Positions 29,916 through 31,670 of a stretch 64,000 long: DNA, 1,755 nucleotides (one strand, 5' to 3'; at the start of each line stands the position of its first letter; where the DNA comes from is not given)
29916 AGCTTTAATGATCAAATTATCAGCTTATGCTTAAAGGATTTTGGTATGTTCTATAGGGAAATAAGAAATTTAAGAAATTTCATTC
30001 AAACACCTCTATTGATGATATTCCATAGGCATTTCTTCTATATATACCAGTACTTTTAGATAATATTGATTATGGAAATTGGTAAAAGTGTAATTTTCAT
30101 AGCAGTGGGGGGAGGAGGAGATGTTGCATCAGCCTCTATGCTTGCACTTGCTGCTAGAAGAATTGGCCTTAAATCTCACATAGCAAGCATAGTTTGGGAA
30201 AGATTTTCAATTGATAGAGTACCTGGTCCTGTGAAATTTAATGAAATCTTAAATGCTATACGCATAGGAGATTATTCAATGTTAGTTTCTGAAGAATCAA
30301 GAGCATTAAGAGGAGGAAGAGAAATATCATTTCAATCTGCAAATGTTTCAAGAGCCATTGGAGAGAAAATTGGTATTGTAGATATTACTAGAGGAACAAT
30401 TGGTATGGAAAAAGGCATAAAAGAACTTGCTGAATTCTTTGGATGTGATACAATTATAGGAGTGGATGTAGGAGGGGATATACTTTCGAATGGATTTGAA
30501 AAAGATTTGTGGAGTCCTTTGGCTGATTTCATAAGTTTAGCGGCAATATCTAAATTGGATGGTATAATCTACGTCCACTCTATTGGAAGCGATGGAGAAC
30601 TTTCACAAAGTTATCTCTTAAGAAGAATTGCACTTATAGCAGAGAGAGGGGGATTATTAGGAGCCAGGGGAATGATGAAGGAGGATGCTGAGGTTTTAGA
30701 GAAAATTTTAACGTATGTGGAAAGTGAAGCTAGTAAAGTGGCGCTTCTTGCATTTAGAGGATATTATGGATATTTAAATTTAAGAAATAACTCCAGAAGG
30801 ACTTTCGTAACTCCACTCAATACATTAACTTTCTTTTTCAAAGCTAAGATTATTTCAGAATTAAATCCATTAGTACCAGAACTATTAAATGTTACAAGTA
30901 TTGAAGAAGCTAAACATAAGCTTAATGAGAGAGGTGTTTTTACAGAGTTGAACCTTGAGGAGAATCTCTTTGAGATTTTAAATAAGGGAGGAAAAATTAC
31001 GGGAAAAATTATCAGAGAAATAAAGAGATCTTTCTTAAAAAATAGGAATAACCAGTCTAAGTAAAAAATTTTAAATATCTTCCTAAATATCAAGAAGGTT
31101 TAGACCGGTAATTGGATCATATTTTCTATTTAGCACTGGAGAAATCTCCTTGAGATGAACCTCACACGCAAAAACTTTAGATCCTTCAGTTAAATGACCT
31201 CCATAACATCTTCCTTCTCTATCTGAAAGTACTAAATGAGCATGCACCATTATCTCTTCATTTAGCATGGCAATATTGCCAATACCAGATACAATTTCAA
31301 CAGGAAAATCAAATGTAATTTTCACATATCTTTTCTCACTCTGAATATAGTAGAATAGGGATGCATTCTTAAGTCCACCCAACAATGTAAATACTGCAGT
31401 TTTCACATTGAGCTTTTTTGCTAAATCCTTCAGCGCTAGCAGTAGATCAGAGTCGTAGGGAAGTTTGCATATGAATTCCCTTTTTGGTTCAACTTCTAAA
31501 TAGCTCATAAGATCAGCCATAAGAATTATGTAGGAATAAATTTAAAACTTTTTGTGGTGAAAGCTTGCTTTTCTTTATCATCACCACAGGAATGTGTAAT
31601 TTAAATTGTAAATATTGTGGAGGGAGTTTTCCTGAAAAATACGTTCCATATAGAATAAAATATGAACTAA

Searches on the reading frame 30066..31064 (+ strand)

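Call 4: search_protein_families(library=pfam, proteins=[window:30066-31064:+], max_evalue=0.01)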
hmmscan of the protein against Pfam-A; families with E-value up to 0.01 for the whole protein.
window:30066-31064:+ (332 aa): 1 family
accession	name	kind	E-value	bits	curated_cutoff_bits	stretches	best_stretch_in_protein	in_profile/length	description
PF06626.17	DUF1152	-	4e-99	332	27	1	11-301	2-294/295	Protein of unknown function (DUF1152)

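Call 38: search_protein_families(library=ncbifam, proteins=[window:30066-31064:+], max_evalue=0.01)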
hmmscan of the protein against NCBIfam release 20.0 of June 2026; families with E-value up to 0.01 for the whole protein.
window:30066-31064:+ (332 aa): 1 family
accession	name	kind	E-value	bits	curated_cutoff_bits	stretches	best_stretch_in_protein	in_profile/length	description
NF007275.0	PRK09732.1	equivalog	0.0097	15.7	246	0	191-250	34-90/134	hypothetical protein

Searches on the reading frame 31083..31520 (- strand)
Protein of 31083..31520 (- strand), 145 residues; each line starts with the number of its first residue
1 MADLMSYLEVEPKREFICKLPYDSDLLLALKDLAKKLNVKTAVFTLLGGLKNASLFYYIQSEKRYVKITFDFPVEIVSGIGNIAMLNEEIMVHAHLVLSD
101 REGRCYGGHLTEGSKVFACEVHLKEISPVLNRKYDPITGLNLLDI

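Call 4: search_protein_families(library=pfam, proteins=[window:31083-31520:-], max_evalue=0.01)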
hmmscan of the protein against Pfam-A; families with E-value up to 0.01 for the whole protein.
window:31083-31520:- (145 aa): 1 family
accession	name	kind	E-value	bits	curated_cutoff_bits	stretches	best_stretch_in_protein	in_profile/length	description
PF03479.20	PCC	-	3.3e-25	89.1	25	1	14-126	1-115/117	Plants and Prokaryotes Conserved (PCC) domain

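Call 38: search_protein_families(library=ncbifam, proteins=[window:31083-31520:-], max_evalue=0.01)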
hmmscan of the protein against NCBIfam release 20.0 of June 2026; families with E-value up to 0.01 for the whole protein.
window:31083-31520:- (145 aa): 0 families
